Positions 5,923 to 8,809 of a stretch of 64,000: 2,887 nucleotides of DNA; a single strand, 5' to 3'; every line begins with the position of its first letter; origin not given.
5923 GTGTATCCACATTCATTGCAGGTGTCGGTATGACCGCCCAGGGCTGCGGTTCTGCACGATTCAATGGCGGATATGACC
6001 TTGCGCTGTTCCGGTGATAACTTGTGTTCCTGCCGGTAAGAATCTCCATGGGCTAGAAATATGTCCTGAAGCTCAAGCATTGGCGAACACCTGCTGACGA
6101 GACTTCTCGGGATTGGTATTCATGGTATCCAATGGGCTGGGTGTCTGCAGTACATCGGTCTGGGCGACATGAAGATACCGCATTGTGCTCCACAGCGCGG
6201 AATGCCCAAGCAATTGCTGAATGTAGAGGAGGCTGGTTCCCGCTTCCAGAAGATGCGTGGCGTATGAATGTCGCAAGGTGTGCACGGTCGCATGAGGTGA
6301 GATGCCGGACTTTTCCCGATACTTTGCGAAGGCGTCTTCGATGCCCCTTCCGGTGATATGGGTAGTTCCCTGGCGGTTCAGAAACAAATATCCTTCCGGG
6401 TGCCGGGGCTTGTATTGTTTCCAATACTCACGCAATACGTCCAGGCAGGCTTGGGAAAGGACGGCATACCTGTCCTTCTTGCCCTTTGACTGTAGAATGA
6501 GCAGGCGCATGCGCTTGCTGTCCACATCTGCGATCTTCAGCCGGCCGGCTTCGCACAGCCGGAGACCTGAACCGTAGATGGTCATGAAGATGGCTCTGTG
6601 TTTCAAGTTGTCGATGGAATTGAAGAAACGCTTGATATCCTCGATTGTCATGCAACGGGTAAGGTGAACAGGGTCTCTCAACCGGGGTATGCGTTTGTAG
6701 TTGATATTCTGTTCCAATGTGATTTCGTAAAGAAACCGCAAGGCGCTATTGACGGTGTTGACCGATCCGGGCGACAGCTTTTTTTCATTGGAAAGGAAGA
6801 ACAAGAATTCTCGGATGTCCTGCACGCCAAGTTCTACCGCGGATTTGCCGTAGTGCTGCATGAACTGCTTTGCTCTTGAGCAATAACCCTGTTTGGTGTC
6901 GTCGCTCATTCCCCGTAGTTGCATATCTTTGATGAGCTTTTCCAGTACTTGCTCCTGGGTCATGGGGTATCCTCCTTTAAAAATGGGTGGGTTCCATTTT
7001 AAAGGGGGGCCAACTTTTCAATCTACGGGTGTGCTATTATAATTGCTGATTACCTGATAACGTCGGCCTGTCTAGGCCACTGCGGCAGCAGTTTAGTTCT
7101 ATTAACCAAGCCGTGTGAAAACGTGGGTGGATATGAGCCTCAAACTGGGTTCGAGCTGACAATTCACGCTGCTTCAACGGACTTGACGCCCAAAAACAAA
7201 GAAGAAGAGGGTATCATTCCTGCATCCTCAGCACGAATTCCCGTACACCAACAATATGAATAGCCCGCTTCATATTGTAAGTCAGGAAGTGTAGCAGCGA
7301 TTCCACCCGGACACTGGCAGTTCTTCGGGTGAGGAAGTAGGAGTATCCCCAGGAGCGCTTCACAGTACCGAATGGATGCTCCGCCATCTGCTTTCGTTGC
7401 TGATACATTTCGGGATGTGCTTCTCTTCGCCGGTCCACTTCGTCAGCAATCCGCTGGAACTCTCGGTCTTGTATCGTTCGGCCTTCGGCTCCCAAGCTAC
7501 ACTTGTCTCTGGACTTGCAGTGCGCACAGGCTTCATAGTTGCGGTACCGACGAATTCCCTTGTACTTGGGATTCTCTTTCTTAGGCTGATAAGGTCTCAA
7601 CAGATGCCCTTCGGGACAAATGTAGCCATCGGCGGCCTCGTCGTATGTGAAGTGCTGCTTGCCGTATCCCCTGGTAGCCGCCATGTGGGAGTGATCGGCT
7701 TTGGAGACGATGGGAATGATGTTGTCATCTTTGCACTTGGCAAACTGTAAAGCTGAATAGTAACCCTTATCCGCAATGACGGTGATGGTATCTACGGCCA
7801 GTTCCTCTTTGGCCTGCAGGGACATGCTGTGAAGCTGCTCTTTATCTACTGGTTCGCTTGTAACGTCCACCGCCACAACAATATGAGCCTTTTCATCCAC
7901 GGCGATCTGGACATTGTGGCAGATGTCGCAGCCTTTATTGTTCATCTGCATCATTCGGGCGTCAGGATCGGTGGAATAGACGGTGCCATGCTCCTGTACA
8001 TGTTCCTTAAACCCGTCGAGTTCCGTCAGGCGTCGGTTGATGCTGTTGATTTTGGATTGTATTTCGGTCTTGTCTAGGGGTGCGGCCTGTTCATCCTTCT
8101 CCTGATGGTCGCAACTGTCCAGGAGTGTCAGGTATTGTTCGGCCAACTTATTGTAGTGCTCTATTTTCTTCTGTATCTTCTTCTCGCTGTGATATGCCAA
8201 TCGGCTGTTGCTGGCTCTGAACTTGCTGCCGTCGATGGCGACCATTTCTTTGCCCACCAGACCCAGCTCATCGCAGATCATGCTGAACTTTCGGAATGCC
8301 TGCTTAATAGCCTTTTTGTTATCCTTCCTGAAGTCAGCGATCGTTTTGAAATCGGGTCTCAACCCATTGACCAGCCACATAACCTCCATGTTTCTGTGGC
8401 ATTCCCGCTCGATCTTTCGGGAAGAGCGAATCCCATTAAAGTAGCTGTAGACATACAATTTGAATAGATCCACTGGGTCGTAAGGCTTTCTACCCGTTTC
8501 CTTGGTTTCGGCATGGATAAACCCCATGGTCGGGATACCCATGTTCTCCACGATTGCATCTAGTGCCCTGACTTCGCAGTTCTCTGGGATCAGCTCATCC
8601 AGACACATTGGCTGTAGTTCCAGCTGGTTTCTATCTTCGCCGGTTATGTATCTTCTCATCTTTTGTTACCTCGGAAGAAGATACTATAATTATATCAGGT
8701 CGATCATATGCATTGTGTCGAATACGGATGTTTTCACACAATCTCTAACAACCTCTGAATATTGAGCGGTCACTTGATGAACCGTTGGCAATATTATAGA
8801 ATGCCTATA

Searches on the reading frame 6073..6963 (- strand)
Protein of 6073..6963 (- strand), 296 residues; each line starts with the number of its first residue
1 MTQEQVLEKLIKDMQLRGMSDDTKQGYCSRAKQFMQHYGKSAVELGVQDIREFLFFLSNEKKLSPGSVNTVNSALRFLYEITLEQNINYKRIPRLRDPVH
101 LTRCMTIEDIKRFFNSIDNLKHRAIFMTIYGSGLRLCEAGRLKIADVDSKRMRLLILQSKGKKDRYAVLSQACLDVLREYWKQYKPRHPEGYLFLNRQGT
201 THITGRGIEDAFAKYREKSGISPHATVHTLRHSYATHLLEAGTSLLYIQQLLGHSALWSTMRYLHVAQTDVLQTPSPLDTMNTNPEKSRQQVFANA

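Call 10: search_protein_families(library=pfam, proteins=[window:6073-6963:-])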
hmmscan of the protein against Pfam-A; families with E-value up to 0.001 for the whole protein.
window:6073-6963:- (296 aa): 2 families
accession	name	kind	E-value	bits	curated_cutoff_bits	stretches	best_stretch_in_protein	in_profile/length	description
PF00589.27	Phage_integrase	-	7.3e-35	120.7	27.1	1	105-268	3-170/172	Phage integrase family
PF13495.12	Phage_int_SAM_4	-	2.3e-17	63.6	27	1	7-87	2-83/85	Phage integrase, N-terminal SAM-like domain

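Call 26: search_protein_families(library=ncbifam, proteins=[window:6073-6963:-])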
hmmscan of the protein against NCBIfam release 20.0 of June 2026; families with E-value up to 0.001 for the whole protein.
window:6073-6963:- (296 aa): 12 families
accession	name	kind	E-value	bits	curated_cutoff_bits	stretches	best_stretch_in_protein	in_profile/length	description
NF040815.2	recomb_XerA_Arch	equivalog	1.1e-53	182.5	220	1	9-271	2-259/263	site-specific tyrosine recombinase/integron integrase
TIGR02249.1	integrase_gron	subfamily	3e-48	164.8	265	2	6-185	1-181/315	integron integrase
TIGR02224.1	recomb_XerC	equivalog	1.4e-44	152.6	335.15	1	17-271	11-282/295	tyrosine recombinase XerC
TIGR02225.1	recomb_XerD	equivalog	1.9e-39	135.7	329.6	1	15-270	8-278/290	site-specific tyrosine recombinase XerD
NF001399.0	PRK00283.1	subfamily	1.3e-35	123.1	279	1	4-271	6-288/300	tyrosine recombinase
NF011946.0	PRK15417.1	equivalog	2.5e-31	109.1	435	2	5-180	15-191/337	integron integrase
NF002331.0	PRK01287.1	subfamily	2.2e-29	102.6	371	1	4-269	27-315/365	site-specific tyrosine recombinase XerC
NF003462.0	PRK05084.1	equivalog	3.8e-23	81.8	267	1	118-270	193-348/360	tyrosine recombinase XerS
NF002685.0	PRK02436.1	equivalog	5e-08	33.1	178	1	15-263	10-243/245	site-specific tyrosine recombinase XerD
NF007370.0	PRK09870.1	subfamily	1e-07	31.8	221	1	123-263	35-176/200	tyrosine-type DNA invertase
NF040693.1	recomb_GmtY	equivalog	1.2e-07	31.4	340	1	174-272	333-438/441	gamma-mobile-trio recombinase GmtY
NF007371.0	PRK09871.1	subfamily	7.3e-05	22.4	222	1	126-264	32-172/198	tyrosine-type DNA invertase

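Call 31: find_homologous_proteins(query=window:6073-6963:-, max_evalue=1e-20)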
Query window:6073-6963:- (296 aa): 7674 proteins with E <= 1e-20 among 8000 candidates; the best 120 are listed.
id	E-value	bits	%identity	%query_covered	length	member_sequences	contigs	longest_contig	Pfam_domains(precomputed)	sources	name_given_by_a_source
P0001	9.3e-187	637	96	100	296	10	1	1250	PF13495.13,PF00589.28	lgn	-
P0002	3.4e-175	599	89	100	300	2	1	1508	PF13495.13,PF00589.28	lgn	-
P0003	1.6e-171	587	88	100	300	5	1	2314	PF13495.13,PF00589.28,PF02899.24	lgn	-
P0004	3.4e-165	566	86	100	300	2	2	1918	PF13495.13,PF00589.28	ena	-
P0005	2.0e-135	469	70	100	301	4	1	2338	PF13495.13,PF00589.28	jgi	jgi:integrase/recombinase XerD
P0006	9.7e-135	467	69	100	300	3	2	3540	PF13495.13,PF00589.28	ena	-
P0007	1.3e-130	453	69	100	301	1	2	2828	PF13495.13,PF00589.28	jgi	-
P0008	1.5e-116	407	59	100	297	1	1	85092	PF13495.13,PF00589.28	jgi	jgi:integrase/recombinase XerD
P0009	2.0e-116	406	59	100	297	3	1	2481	PF13495.13,PF00589.28,PF02899.24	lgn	-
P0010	1.1e-115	404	59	98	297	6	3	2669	PF13495.13,PF00589.28,PF02899.24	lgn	-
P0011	1.6e-115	403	59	98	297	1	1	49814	PF13495.13,PF00589.28,PF02899.24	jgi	jgi:integrase/recombinase XerD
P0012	2.6e-111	390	58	100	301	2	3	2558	PF13495.13,PF00589.28,PF02899.24,PF22823.3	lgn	-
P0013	6.6e-111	388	61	95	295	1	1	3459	PF13495.13,PF00589.28,PF02899.24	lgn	-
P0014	3.4e-110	386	57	100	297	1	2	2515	PF13495.13,PF00589.28,PF02899.24,PF16795.11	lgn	-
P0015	4.5e-108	379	59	99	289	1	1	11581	PF13495.13,PF00589.28,PF02899.24,PF22823.3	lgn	-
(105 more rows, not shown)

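Call 32: find_encoding_contigs(protein=P0003, flank=5000, max_places=4)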
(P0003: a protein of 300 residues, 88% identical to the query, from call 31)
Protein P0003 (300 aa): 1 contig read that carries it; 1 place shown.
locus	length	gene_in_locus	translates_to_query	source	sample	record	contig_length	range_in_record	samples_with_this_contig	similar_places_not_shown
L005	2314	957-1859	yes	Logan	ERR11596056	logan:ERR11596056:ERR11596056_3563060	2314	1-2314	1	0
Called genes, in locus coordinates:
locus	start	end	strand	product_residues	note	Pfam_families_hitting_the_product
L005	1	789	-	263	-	?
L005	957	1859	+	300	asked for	PF02899:Phage_int_SAM_1 (faint), PF13495:Phage_int_SAM_4, PF00589:Phage_integrase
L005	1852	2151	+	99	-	-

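Call 33: find_encoding_contigs(protein=P0008, flank=10000, max_places=3)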
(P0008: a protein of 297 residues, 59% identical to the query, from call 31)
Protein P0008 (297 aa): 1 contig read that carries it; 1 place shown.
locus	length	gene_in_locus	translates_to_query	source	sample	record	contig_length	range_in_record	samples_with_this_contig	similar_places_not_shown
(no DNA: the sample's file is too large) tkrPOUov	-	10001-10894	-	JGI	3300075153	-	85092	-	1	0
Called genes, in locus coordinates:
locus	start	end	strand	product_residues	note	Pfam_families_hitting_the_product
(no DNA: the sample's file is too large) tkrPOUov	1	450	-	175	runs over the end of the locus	PF14512:TM1586_NiRdase (faint), PF00881:Nitroreductase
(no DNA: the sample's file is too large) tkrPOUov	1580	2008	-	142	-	-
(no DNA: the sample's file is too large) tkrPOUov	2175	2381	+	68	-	PF13443:HTH_26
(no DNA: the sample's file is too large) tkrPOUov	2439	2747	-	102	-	PF04014:MazE_antitoxin (weak)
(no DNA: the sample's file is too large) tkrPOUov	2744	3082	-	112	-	PF04014:MazE_antitoxin (faint)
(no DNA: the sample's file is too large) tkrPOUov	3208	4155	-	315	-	PF26868:Phage_P1_RepL (faint), PF01418:HTH_6 (faint), PF01978:TrmB (faint), PF13730:HTH_36, PF12802:MarR_2 (faint), PF21984:DnaD_N (faint), PF13545:HTH_Crp_2 (weak), PF13730:HTH_36, +5 more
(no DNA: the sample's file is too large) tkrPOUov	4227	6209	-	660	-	PF02534:T4SS-DNA_transf, PF10412:TrwB_AAD_bind, PF12696:TraG-D_C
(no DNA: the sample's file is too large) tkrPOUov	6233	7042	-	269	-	PF12724:Flavodoxin_5, PF00037:Fer4 (faint), PF14697:Fer4_21 (weak)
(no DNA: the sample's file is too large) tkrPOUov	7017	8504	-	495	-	PF05977:MFS_3 (faint), PF00083:Sugar_tr (weak), PF07690:MFS_1, PF06609:TRI12 (faint)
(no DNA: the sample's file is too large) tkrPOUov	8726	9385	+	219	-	PF14278:TetR_C_8 (weak)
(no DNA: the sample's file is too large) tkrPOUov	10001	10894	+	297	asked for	PF13495:Phage_int_SAM_4, PF00589:Phage_integrase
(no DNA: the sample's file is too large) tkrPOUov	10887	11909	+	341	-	?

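Call 36: find_encoding_contigs(protein=P0006, flank=5000, max_places=4)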
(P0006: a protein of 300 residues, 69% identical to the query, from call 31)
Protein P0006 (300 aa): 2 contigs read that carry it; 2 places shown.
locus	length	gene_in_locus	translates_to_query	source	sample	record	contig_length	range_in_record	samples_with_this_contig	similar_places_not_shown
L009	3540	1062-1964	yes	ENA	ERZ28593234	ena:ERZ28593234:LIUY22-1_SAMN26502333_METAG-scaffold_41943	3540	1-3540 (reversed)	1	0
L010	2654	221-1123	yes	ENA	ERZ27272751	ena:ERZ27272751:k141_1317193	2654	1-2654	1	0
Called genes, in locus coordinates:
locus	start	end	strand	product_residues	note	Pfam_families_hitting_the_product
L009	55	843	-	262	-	PF00561:Abhydrolase_1, PF12146:Hydrolase_4 (weak), PF12697:Abhydrolase_6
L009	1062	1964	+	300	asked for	PF13495:Phage_int_SAM_4, PF00589:Phage_integrase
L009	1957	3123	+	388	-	PF14319:Zn_Tnp_IS91, PF04986:Y2_Tnp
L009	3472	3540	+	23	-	?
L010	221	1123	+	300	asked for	PF13495:Phage_int_SAM_4, PF00589:Phage_integrase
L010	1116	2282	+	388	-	PF14319:Zn_Tnp_IS91, PF04986:Y2_Tnp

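Call 74: find_encoding_contigs(protein=P0001, flank=3000, max_places=6)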
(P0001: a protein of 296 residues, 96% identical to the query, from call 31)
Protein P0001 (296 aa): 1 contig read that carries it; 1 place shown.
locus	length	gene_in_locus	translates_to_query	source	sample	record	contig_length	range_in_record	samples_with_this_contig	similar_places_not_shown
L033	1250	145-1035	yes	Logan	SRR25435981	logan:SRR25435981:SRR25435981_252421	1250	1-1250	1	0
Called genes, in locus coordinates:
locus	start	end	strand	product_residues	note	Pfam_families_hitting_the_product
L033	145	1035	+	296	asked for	PF13495:Phage_int_SAM_4, PF00589:Phage_integrase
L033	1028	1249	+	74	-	?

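Call 79: search_solved_structures(query=window:6073-6963:-, max_evalue=1e-10)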
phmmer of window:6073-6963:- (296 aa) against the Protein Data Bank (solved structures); distinct sequences matched with E-value up to 1e-10: 7.
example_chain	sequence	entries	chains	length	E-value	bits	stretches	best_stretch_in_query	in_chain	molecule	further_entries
4a8e_A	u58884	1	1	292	3.3e-29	105.5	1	5-268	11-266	PROBABLE TYROSINE RECOMBINASE XERC-LIKE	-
2a3v_A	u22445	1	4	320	8.1e-26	94.4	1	11-180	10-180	site-specific recombinase IntI4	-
5hxy_A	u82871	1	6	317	3.4e-24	89.1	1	14-268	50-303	Tyrosine recombinase XerA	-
1a0p_A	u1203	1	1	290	1.3e-14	57.6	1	70-269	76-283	SITE-SPECIFIC RECOMBINASE XERD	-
5dcf_A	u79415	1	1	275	5.5e-14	55.6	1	119-270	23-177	Tyrosine recombinase XerD,DNA translocase FtsK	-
9i5v_14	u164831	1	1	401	4.2e-12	49.4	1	116-270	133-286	Ribosome-associated translation inhibitor RaiA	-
5jjv_A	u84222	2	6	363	2.4e-11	46.9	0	75-267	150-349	Tyrosine recombinase XerH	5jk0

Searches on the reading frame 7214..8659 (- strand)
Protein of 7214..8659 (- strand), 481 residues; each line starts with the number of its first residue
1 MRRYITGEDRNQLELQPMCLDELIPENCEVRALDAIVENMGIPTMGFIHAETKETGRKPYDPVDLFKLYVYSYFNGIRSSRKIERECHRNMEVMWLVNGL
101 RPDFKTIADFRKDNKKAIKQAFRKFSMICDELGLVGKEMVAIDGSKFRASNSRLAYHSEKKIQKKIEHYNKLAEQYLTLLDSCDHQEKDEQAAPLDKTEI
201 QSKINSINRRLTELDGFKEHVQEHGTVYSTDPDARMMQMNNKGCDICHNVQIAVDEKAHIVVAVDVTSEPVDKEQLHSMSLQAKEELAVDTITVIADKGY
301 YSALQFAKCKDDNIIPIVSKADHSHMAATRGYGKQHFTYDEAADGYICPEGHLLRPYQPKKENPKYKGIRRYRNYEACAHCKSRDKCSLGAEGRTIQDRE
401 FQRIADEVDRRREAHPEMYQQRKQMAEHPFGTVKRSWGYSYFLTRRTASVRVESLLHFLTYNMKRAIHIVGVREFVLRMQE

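Call 10: search_protein_families(library=pfam, proteins=[window:7214-8659:-])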
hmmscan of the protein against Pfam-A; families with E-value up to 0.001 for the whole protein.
window:7214-8659:- (481 aa): 3 families
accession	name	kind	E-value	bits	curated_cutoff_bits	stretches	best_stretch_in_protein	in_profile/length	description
PF05598.16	DUF772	-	1.8e-18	66.8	23.1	1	56-124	1-73/74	Transposase domain (DUF772)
PF13751.12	DDE_Tnp_1_6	-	6.5e-15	56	25.1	1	347-466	1-124/125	Transposase DDE domain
PF01609.27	DDE_Tnp_1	-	1.8e-10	41.4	23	1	242-463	31-200/200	Transposase DDE domain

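Call 26: search_protein_families(library=ncbifam, proteins=[window:7214-8659:-])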
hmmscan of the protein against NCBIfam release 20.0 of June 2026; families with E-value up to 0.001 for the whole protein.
window:7214-8659:- (481 aa): 5 families
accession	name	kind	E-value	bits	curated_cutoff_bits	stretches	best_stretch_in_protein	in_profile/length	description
NF033551.1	transpos_IS1182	equivalog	3e-110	369.4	270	1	8-468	2-487/488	IS1182 family transposase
NF033581.1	transpos_IS5_4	equivalog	6e-17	61.9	140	1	50-325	23-226/285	IS5 family transposase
NF033593.1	transpos_ISNCY_1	equivalog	9.6e-07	27.8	325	1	128-312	181-366/444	ISNCY family transposase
NF033579.1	transpos_IS5_2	equivalog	0.00045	19.8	140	0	250-318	142-209/289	IS5 family transposase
NF033592.1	transpos_IS4_1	equivalog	0.00073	18.7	115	0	250-465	140-329/332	IS4 family transposase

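Call 48: find_encoding_contigs(protein=window:7214-8659:-, flank=10000, max_places=10)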
Protein window:7214-8659:- (481 aa): 6 contigs read that carry it; 2 places shown.
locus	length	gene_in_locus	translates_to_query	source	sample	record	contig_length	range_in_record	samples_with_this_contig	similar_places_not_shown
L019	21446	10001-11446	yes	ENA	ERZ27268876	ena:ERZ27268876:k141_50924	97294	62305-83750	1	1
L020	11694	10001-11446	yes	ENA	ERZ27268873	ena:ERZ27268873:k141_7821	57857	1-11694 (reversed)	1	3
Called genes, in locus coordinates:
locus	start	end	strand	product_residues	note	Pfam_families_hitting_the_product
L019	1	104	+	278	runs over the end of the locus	PF00753:Lactamase_B, PF23023:Anti-Pycsar_Apyc1 (weak), PF12706:Lactamase_B_2 (weak)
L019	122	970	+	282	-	PF10609:ParA, PF01656:CbiA, PF13614:AAA_31 (faint)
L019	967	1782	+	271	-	PF09719:C_GCAxxG_C_C, PF02579:Nitro_FeMo-Co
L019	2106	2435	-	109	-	PF18902:DUF5658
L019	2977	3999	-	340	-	PF00150:Cellulase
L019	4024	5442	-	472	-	PF13347:MFS_2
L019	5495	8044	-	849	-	PF25788:Ig_Rha78A_N, PF08531:Bac_rhamnosid_N, PF05592:Bac_rhamnosid, PF17389:Bac_rhamnosid6H, PF17390:Bac_rhamnosid_C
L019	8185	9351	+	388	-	PF12833:HTH_18, PF00165:HTH_AraC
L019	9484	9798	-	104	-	-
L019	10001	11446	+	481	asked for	PF05598:DUF772, PF01609:DDE_Tnp_1, PF13751:DDE_Tnp_1_6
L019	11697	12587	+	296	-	PF13495:Phage_int_SAM_4, PF00589:Phage_integrase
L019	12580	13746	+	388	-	PF14319:Zn_Tnp_IS91, PF04986:Y2_Tnp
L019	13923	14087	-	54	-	-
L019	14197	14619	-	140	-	PF00583:Acetyltransf_1, PF13673:Acetyltransf_10, PF13527:Acetyltransf_9, PF13508:Acetyltransf_7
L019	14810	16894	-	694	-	PF07498:Rho_N (weak), PF07497:Rho_RNA_bind, PF00006:ATP-synt_ab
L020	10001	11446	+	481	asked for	PF05598:DUF772, PF01609:DDE_Tnp_1, PF13751:DDE_Tnp_1_6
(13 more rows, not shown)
